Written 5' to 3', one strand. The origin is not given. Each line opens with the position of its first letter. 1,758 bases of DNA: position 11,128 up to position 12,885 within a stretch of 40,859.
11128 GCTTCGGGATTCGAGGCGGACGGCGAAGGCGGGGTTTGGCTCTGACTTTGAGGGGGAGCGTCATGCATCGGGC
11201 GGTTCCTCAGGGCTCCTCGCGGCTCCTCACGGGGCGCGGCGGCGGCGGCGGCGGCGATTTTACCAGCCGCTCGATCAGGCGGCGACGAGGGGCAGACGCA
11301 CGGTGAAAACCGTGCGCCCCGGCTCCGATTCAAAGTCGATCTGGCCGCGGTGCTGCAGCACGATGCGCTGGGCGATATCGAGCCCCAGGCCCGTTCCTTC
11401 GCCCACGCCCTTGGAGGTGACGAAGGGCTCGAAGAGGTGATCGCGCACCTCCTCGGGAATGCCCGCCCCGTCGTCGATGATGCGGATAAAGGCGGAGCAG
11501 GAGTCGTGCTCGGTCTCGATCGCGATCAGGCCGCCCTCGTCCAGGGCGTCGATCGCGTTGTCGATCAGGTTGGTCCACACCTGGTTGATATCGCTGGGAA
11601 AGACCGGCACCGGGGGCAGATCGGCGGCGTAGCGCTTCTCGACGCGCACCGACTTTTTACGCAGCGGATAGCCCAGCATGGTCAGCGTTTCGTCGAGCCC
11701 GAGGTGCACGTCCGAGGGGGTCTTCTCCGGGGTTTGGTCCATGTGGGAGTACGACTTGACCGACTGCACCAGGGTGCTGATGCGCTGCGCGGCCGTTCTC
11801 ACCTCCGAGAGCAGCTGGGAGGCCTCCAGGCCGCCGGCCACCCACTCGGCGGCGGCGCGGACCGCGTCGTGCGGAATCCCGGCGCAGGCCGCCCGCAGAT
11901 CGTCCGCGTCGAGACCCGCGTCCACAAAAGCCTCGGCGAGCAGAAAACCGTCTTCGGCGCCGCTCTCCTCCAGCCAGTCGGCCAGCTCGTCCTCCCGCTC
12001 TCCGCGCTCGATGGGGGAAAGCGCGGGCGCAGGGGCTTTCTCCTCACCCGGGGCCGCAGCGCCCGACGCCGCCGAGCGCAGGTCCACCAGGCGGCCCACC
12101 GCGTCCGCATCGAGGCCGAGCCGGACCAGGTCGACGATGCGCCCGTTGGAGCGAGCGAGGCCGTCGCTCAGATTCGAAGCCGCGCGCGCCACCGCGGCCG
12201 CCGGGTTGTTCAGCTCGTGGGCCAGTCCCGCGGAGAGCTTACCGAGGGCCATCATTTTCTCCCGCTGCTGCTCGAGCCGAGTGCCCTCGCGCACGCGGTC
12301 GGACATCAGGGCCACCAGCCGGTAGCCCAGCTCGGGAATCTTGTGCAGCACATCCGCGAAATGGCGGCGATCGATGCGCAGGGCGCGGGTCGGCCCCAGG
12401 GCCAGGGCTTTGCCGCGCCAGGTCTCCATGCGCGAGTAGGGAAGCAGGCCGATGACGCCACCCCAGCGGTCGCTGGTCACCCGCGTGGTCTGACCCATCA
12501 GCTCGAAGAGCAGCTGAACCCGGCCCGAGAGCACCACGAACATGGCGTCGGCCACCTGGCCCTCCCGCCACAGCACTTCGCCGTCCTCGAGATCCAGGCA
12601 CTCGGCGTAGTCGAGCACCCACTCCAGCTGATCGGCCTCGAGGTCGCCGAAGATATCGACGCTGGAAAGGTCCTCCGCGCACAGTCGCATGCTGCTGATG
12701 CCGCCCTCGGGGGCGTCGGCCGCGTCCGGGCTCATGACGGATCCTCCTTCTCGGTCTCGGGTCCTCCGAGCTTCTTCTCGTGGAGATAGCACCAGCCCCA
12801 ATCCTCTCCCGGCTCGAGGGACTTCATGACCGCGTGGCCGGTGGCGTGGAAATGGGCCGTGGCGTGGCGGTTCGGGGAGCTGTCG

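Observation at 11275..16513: Translationally coupled REC-Grx-TrxR-like / Kef-RCK-ZnF-UBP / cNMP-histidine-kinase operon with no DNA-binding output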

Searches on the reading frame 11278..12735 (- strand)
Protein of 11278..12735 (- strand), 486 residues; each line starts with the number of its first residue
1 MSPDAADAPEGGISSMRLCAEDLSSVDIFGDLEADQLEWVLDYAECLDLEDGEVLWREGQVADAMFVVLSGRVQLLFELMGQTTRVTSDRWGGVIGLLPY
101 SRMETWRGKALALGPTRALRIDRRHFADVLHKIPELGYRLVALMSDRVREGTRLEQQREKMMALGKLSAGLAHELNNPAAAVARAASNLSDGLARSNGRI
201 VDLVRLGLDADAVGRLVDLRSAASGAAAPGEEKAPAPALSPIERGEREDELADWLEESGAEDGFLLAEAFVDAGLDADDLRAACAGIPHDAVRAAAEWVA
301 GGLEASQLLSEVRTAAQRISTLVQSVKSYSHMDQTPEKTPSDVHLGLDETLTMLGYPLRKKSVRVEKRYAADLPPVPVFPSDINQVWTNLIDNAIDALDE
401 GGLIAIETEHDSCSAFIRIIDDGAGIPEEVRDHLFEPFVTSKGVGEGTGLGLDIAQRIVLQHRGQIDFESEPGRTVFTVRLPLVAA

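Call 7: search_protein_families(library=pfam, proteins=[window:11278-12735:-], max_evalue=0.01)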
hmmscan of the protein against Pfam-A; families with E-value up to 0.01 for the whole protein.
window:11278-12735:- (486 aa): 4 families
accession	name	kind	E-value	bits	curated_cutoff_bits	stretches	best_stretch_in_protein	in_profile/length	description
PF02518.31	HATPase_c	-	1e-23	84.3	26.4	1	381-483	4-109/111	Histidine kinase-, DNA gyrase B-, and HSP90-like ATPase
PF00027.35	cNMP_binding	-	3e-10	40.4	27.5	1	49-131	4-87/89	Cyclic nucleotide-binding domain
PF14501.12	HATPase_c_5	-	6.7e-07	29.6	22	1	381-481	4-101/102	GHKL domain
PF00512.31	HisKA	-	0.00011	22.6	26.9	0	164-192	2-30/66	His Kinase A (phospho-acceptor) domain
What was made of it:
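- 12331..12669 (-): cNMP-binding-like beta-barrel of g3 (residues 23-135). In place of the phosphate-binding cassette it has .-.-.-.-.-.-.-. (12424-12456). Pfam PF00027, 40.4 bits (call 7).
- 11287..11871 (-): DHp helix 2 (residues 289-334) and the catalytic ATP-binding domain (339-483), with N, G1, F and G2 boxes. HATPase_c, 84 bits (call 7).
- On Two-component system (HisKA-type kinase + receiver): HATPase_c scores 84 bits (call 7).
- On Cyclic-nucleotide-binding domain (PF00027): 40.4 bits against a cut-off of 27.5 (call 7).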

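Call 8: search_protein_families(library=ncbifam, proteins=[window:11278-12735:-], max_evalue=0.01)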
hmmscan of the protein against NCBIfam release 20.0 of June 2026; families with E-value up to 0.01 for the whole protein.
window:11278-12735:- (486 aa): 83 families (the best 25 are shown)
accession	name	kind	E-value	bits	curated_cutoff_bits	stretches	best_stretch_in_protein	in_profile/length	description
NF038348.1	T2SS_HK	subfamily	6.5e-42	143.7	450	2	304-483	396-573/574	histidine kinase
NF008468.0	PRK11360.1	equivalog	3.1e-38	131.5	646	2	306-483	431-608/616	two-component system sensor histidine kinase AtoS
NF052574.1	HisKinEspCMyxo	equivalog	5.2e-32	110.9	1200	1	297-483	448-637/785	serine histidine kinase EspC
NF007688.0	PRK10364.1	equivalog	1.4e-30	106.5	479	2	347-484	316-452/460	two-component system sensor histidine kinase ZraS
NF008293.1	PRK11073.1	equivalog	5.5e-29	101.5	240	1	334-483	190-347/349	nitrogen regulation protein NR(II)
NF046020.1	HisKinCckABruc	equivalog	6.5e-28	97.1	1000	1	310-482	520-706/868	cell cycle histidine kinase CckA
NF047497.1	HK_LIC_12097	equivalog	2.4e-27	95.7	500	1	314-483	196-366/367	LIC_12097 family sensor histidine kinase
NF046026.1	HisKinCckACaul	equivalog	3e-26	91.7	1000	2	309-484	341-533/678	cell cycle histidine kinase CckA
NF010411.0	PRK13837.1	equivalog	1e-24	86.6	647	1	299-483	479-675/828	two-component system VirA-like sensor kinase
NF053867.1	SprKinKinDBac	equivalog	1.4e-24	86.5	775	1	381-483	396-497/500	sporulation kinase KinD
NF052573.1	HisKinEspAMyxo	equivalog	1.5e-24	86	1400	1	306-481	429-609/755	serine histidine kinase EspA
NF047466.1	hybrid_RR_LvrB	exception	2.5e-23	82.9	500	1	305-483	187-376/377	hybrid histidine kinase/response regulator LvrB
NF046044.1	PnpS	equivalog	1.4e-22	80.3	400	1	307-482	208-390/390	two-component system histidine kinase PnpS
NF006800.0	PRK09303.1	equivalog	6.1e-21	74.8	342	1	306-483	193-377/383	histidine kinase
TIGR02916.1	PEP_his_kin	equivalog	7.7e-20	71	300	1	376-482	573-679/679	XrtA/PEP-CTERM system histidine kinase PrsK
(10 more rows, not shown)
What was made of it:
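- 11275..12735 (-): g3: soluble histidine kinase, 486 aa, with a cNMP-like sensor, a DHp domain carrying a helical insert, and a CA domain. Pfam and NCBIfam (calls 7, 8).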

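Call 53: search_solved_structures(query=window:11278-12735:-, max_evalue=0.00001, show_alignments=2)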
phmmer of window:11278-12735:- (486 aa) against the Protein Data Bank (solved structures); distinct sequences matched with E-value up to 0.00001: 43.
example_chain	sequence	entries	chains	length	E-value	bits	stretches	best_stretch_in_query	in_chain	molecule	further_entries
9jfj_A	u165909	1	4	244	3.1e-22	82.5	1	296-483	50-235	Sensor histidine kinase ZraS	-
5idj_A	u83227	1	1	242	4e-20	75.5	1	307-484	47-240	Histidine kinase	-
8vc9_A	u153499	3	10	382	7.6e-20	74.6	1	303-483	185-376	Leptospira virulence regulator B (LvrB) | histidine kinase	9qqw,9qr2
1r62_A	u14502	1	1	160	2.3e-18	69.7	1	342-483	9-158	Nitrogen regulation protein NR(II)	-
3a0r_A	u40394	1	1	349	5.1e-18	68.6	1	313-482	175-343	Sensor protein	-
3d36_A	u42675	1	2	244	3.5e-16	62.5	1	333-484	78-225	Sporulation kinase B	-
5idm_A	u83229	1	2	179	9.1e-15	57.9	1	357-484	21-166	Cell cycle histidine kinase CckA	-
3a0t_A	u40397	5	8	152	2e-13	53.4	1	381-482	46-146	Sensor protein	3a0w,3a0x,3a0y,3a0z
9qjg_A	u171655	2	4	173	2.8e-13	52.9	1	382-483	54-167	histidine kinase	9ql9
8u4x_A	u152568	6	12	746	8.2e-13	51.4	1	309-474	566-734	histidine kinase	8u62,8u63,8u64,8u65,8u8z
4kp4_A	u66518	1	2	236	4.6e-12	48.9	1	277-477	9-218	Osmolarity sensor protein EnvZ, Histidine kinase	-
6paj_A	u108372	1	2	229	1.2e-11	47.6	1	383-482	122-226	Sensor protein SrrB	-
8dx0_A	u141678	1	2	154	1.2e-11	47.5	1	378-483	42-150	Histidine kinase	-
4cti_A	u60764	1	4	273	1.7e-11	47.1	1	307-477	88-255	OSMOLARITY SENSOR PROTEIN ENVZ, AF1503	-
1bxd_A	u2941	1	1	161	4.4e-11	45.7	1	375-478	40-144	PROTEIN (OSMOLARITY SENSOR PROTEIN (ENVZ))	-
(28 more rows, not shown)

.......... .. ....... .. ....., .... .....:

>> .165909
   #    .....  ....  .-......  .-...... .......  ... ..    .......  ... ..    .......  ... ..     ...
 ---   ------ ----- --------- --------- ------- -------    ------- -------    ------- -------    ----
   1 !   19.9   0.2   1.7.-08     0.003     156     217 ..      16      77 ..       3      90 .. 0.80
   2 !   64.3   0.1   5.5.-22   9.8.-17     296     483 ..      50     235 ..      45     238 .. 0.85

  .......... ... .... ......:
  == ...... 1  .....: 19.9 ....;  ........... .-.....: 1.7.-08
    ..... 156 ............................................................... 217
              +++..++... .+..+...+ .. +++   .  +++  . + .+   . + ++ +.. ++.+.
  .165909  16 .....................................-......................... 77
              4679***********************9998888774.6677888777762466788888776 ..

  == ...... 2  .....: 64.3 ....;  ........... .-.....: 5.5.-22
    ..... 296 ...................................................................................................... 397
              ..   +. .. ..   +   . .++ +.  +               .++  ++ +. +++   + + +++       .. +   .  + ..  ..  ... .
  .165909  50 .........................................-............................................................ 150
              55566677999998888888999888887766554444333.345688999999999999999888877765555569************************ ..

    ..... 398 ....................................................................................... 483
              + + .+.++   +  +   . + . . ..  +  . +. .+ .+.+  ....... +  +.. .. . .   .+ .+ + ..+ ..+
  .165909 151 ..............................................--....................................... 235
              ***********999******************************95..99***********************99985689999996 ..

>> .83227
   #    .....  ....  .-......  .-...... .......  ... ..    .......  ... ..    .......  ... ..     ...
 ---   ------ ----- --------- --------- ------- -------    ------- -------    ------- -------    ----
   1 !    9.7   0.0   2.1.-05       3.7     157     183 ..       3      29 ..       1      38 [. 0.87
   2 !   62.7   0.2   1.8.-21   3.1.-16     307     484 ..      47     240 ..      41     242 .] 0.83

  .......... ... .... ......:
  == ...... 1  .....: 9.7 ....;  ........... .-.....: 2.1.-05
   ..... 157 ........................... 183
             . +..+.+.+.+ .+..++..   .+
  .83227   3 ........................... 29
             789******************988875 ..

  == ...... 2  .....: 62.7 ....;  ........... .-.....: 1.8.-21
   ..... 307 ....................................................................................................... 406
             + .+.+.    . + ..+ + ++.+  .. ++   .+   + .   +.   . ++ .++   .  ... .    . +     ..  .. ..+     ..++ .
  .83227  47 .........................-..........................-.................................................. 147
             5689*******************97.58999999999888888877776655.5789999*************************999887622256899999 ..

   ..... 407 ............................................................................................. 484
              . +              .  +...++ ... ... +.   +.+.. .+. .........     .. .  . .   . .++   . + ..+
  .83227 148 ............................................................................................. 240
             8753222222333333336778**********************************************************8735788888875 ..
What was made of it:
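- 12121..12336 (-): Long helix running from the sensor into DHp helix 1, with phospho-acceptor His173 (12217-12219) in AHELNNP. Aligns with the ZraS H-box (call 53).
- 11872..12120 (-): Helical insert of about 83 residues at the tip of the DHp hairpin (residues 206-288). A gap of about 80-110 residues relative to ZraS and CckA (call 53).
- On Two-component system (HisKA-type kinase + receiver): The HisKA model itself scores 22.6 against a cut-off of 26.9, because the DHp domain is split by an insert (calls 7, 53).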

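Call 55: find_homologous_proteins(query=window:11278-12735:-, max_evalue=1e-20)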
Query window:11278-12735:- (486 aa): 7978 proteins with E <= 1e-20 among 8000 candidates; the best 120 are listed.
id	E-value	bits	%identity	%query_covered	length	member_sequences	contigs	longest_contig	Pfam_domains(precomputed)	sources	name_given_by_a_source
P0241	0.0e+0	1068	100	100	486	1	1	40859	PF02518.32,PF00027.36,PF14501.13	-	-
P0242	1.4e-185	636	62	96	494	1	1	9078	PF02518.32,PF00027.36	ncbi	ncbi:MAG: ATP-binding protein [Acidobacteriota bacterium]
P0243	2.3e-184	632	63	96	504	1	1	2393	PF02518.32,PF00027.36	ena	-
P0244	6.9e-174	597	58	97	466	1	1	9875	PF02518.32,PF00512.32,PF00027.36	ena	-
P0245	1.2e-173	597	57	98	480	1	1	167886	PF02518.32,PF00027.36,PF14501.13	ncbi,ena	-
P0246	3.0e-171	589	57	96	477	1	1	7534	PF02518.32,PF00027.36,PF14501.13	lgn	-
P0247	6.0e-169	581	59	96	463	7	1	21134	PF02518.32,PF00027.36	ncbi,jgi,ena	ncbi:MAG TPA: ATP-binding protein [Thermoanaerobaculia bacterium]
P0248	8.5e-163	561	55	96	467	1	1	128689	PF02518.32,PF00027.36,PF14501.13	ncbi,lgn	-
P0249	6.9e-162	558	56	98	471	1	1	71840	PF02518.32,PF00027.36,PF14501.13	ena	-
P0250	7.5e-162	558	56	96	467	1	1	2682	PF02518.32,PF00027.36,PF14501.13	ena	-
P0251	2.0e-161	556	57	96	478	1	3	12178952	PF02518.32,PF00027.36,PF14501.13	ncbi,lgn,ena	-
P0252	2.8e-161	556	54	96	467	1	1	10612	PF02518.32,PF00027.36,PF14501.13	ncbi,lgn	ncbi:MAG: ATP-binding protein [Acidobacteriota bacterium]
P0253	3.2e-161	556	56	97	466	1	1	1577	PF02518.32,PF00027.36,PF14501.13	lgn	-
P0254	8.5e-161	554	57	96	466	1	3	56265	PF02518.32,PF00027.36,PF14501.13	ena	-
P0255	1.4e-159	550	55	96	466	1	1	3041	PF02518.32,PF14501.13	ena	-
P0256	1.6e-156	540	53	98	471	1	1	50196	PF02518.32,PF00027.36,PF14501.13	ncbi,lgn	-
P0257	1.0e-155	537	55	96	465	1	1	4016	PF02518.32,PF00027.36,PF14501.13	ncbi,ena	-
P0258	1.8e-153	530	54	97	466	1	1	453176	PF02518.32,PF00027.36,PF14501.13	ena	-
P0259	2.6e-152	526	54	96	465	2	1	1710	PF02518.32,PF00027.36,PF14501.13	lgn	-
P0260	2.7e-152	526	53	97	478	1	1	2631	PF02518.32,PF00027.36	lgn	-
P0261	4.1e-152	526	55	96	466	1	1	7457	PF02518.32,PF00027.36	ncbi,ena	-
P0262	4.5e-150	519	54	96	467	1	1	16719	PF02518.32,PF00027.36,PF14501.13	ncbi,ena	-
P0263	1.6e-148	514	54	96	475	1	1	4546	PF02518.32,PF00027.36,PF14501.13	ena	-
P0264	3.0e-148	513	54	96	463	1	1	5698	PF02518.32,PF00027.36,PF14501.13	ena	-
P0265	1.4e-143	497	53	95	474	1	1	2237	PF02518.32,PF00027.36,PF14501.13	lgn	-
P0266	1.2e-138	481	52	96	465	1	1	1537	PF02518.32,PF00027.36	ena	-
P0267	1.1e-135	471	50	96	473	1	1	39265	PF02518.32,PF00512.32,PF00027.36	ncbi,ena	-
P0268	1.9e-133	464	52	95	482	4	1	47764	PF02518.32,PF00027.36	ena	-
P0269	5.2e-131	456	48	95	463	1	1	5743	PF02518.32,PF00027.36,PF14501.13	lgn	-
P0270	9.8e-131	455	50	94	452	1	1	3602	PF02518.32,PF00512.32,PF00027.36,PF14501.13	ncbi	ncbi:MAG TPA: ATP-binding protein [Vicinamibacteria bacterium]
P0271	1.0e-130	455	48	97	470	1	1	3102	PF02518.32,PF00027.36,PF14501.13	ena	-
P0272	2.1e-130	454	50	97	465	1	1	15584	PF02518.32,PF00512.32,PF00027.36,PF14501.13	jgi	-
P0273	4.3e-130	453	49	96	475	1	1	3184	PF02518.32,PF00027.36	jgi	jgi:signal transduction histidine kinase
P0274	6.8e-130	452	49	95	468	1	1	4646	PF02518.32,PF00027.36,PF14501.13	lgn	-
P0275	1.8e-129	451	50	95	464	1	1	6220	PF02518.32,PF00512.32,PF00027.36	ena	-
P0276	3.8e-129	450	50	96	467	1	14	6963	PF02518.32,PF00027.36,PF14501.13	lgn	-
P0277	1.8e-128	448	48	97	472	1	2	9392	PF02518.32,PF00027.36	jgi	jgi:signal transduction histidine kinase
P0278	2.5e-128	447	51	94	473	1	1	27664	PF02518.32,PF00027.36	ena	-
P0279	2.5e-128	447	48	97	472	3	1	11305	PF02518.32,PF00027.36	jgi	jgi:signal transduction histidine kinase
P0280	3.1e-128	447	50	96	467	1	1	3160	PF02518.32,PF00027.36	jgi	jgi:signal transduction histidine kinase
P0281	3.2e-128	447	49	95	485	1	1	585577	PF02518.32,PF00027.36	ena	-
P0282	3.6e-128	447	48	96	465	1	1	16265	PF02518.32,PF00027.36,PF14501.13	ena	-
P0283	9.2e-128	445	48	96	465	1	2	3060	PF02518.32,PF00027.36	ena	-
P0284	1.8e-127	444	50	94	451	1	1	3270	PF02518.32,PF00027.36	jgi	jgi:signal transduction histidine kinase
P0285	2.0e-127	444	49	95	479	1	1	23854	PF02518.32,PF00027.36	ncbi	ncbi:MAG: ATP-binding protein [Bacteroidota bacterium]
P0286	3.7e-127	443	48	97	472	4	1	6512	PF02518.32,PF00027.36,PF14501.13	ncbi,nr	ncbi:MAG: cyclic nucleotide-binding domain-containing protein [Acidobacteria bacterium]|nr:cyclic nu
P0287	4.4e-127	443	48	95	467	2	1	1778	PF02518.32,PF00027.36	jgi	jgi:signal transduction histidine kinase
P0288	4.7e-127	443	48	96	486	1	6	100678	PF02518.32,PF00027.36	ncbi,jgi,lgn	jgi:signal transduction histidine kinase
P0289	6.1e-127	443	49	96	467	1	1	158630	PF02518.32,PF00027.36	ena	-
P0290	6.7e-127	442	48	97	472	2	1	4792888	PF02518.32,PF00027.36,PF14501.13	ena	-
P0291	8.6e-127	442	48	97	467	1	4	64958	PF02518.32,PF00027.36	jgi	jgi:signal transduction histidine kinase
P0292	1.3e-126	442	48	96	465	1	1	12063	PF02518.32,PF00027.36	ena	-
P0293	2.1e-126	441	48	96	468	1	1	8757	PF02518.32,PF00027.36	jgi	jgi:signal transduction histidine kinase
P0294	2.4e-126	441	48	96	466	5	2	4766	PF02518.32,PF00512.32,PF00027.36,PF14501.13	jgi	jgi:signal transduction histidine kinase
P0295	2.7e-126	441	46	99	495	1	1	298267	PF02518.32,PF00027.36,PF14501.13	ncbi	ncbi:MAG: ATP-binding protein [Acidobacteriota bacterium]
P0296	2.8e-126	440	47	96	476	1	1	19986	PF02518.32,PF00027.36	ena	-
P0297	3.0e-126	440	48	96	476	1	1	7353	PF02518.32,PF00027.36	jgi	jgi:signal transduction histidine kinase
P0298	5.7e-126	439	47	99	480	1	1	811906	PF02518.32,PF00027.36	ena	-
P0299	6.2e-126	439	47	96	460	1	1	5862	PF02518.32,PF00027.36,PF14501.13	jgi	jgi:signal transduction histidine kinase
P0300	7.6e-126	439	48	97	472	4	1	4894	PF02518.32,PF00027.36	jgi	jgi:signal transduction histidine kinase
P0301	9.4e-126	439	47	96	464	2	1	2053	PF02518.32,PF00027.36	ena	-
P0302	1.0e-125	439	49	95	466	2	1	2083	PF02518.32,PF00027.36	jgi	jgi:signal transduction histidine kinase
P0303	1.1e-125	438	48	96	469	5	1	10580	PF02518.32,PF00027.36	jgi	jgi:signal transduction histidine kinase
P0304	1.2e-125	438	47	97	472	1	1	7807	PF02518.32,PF00027.36,PF14501.13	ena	-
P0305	1.2e-125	438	49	96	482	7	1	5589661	PF02518.32,PF00027.36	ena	-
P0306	1.4e-125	438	48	97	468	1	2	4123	PF02518.32,PF00027.36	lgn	-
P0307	1.6e-125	438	48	95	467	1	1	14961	PF02518.32,PF00027.36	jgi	-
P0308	1.7e-125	438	49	95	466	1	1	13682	PF02518.32,PF00027.36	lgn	-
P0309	2.3e-125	437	47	96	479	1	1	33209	PF02518.32,PF00027.36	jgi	jgi:signal transduction histidine kinase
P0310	2.3e-125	437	47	97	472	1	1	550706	PF02518.32,PF00027.36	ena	-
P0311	2.9e-125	437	48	96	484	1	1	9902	PF02518.32,PF00027.36,PF14501.13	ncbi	-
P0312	3.8e-125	437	47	96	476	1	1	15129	PF02518.32,PF00027.36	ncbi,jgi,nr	ncbi:MAG: cyclic nucleotide-binding domain-containing protein [Bacteroidetes bacterium]|jgi:signal t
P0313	6.8e-125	436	48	96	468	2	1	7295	PF02518.32,PF00027.36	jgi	jgi:signal transduction histidine kinase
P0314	7.7e-125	436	48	97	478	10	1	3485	PF02518.32,PF00027.36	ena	-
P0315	7.7e-125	436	48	95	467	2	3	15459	PF02518.32,PF00027.36,PF14501.13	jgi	jgi:signal transduction histidine kinase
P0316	7.9e-125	436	49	96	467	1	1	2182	PF02518.32,PF00027.36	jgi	jgi:signal transduction histidine kinase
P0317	9.0e-125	435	48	95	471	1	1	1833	PF02518.32,PF00027.36,PF14501.13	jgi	jgi:signal transduction histidine kinase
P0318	9.2e-125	435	48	97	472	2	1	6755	PF02518.32,PF00027.36,PF14501.13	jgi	jgi:signal transduction histidine kinase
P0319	1.0e-124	435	48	97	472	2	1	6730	PF02518.32,PF00027.36,PF14501.13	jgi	jgi:signal transduction histidine kinase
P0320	1.1e-124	435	48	96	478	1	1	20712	PF02518.32,PF00027.36,PF14501.13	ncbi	-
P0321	1.1e-124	435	48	97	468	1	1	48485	PF02518.32,PF00027.36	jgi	jgi:signal transduction histidine kinase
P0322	1.3e-124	435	46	97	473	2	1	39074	PF02518.32,PF00027.36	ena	-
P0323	1.3e-124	435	48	95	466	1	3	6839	PF02518.32,PF00027.36,PF14501.13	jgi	jgi:signal transduction histidine kinase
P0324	1.3e-124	435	47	96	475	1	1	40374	PF02518.32,PF00027.36,PF14501.13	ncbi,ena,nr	ncbi:MAG: ATP-binding protein [Rubricoccaceae bacterium]|nr:ATP-binding protein [Rubricoccaceae bact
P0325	1.4e-124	435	48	96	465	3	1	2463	PF02518.32,PF00027.36,PF14501.13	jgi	jgi:signal transduction histidine kinase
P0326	1.8e-124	434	48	97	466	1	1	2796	PF02518.32,PF00027.36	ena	-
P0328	3.0e-124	434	49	96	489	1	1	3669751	PF02518.32,PF00027.36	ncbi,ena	-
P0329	3.2e-124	434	48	96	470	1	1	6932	PF02518.32,PF00027.36,PF14501.13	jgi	jgi:signal transduction histidine kinase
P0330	3.5e-124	434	48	97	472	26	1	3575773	PF02518.32,PF00027.36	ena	-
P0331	3.7e-124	433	48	95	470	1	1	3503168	PF02518.32,PF00027.36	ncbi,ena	-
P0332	4.9e-124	433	47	96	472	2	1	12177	PF02518.32,PF00027.36,PF14501.13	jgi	jgi:signal transduction histidine kinase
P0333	5.1e-124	433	48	96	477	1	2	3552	PF02518.32,PF00027.36,PF14501.13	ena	-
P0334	6.2e-124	433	47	96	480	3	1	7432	PF02518.32,PF00027.36,PF14501.13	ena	-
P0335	6.4e-124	433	47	95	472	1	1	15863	PF02518.32,PF00027.36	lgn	-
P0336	6.9e-124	433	47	97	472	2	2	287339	PF02518.32,PF00027.36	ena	-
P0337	7.1e-124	433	47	97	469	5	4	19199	PF02518.32,PF00027.36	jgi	jgi:signal transduction histidine kinase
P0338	7.3e-124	432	48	97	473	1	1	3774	PF02518.32,PF00027.36,PF14501.13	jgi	jgi:signal transduction histidine kinase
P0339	8.0e-124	432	48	96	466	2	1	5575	PF02518.32,PF00027.36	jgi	-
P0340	8.6e-124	432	46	95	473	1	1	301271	PF02518.32,PF00027.36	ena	-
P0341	8.9e-124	432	47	96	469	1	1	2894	PF02518.32,PF00027.36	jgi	jgi:signal transduction histidine kinase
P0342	1.0e-123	432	45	99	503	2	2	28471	PF02518.32,PF00512.32,PF00027.36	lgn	-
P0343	1.1e-123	432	49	96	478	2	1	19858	PF02518.32,PF00027.36,PF14501.13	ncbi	ncbi:MAG: ATP-binding protein [Bacteroidota bacterium]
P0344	1.2e-123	432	47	97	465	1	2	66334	PF02518.32,PF00027.36,PF14501.13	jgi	jgi:signal transduction histidine kinase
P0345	1.2e-123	432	49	96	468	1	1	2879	PF02518.32,PF00027.36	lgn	-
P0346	1.4e-123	432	48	96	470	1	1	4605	PF02518.32,PF00027.36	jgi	jgi:signal transduction histidine kinase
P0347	1.5e-123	431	46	96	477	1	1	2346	PF02518.32,PF00027.36,PF14501.13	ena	-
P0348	1.5e-123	431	48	95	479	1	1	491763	PF02518.32,PF00512.32,PF00027.36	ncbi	-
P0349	1.6e-123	431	46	96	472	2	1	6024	PF02518.32,PF00027.36,PF14501.13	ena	-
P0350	1.9e-123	431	47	96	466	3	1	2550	PF02518.32,PF00027.36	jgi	jgi:signal transduction histidine kinase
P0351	2.1e-123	431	49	96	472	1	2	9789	PF02518.32,PF00027.36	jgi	-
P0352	2.2e-123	431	47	96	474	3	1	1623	PF02518.32,PF00027.36,PF14501.13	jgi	jgi:signal transduction histidine kinase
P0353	3.2e-123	430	49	96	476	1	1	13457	PF02518.32,PF00027.36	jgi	jgi:signal transduction histidine kinase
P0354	3.3e-123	430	47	96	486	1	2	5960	PF02518.32,PF00027.36,PF14501.13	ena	-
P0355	3.5e-123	430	47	97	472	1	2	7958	PF02518.32,PF00027.36,PF14501.13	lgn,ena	-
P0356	3.6e-123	430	48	96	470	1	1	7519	PF02518.32,PF00027.36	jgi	jgi:signal transduction histidine kinase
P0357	3.9e-123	430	45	96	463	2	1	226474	PF02518.32,PF00027.36,PF14501.13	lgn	-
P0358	5.0e-123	430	47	97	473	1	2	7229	PF02518.32,PF00027.36,PF14501.13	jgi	jgi:signal transduction histidine kinase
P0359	5.3e-123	430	49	96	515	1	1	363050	PF02518.32,PF00027.36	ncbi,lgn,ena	-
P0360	6.4e-123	429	46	97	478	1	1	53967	PF02518.32,PF00027.36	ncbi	ncbi:MAG: ATP-binding protein [Acidobacteriota bacterium]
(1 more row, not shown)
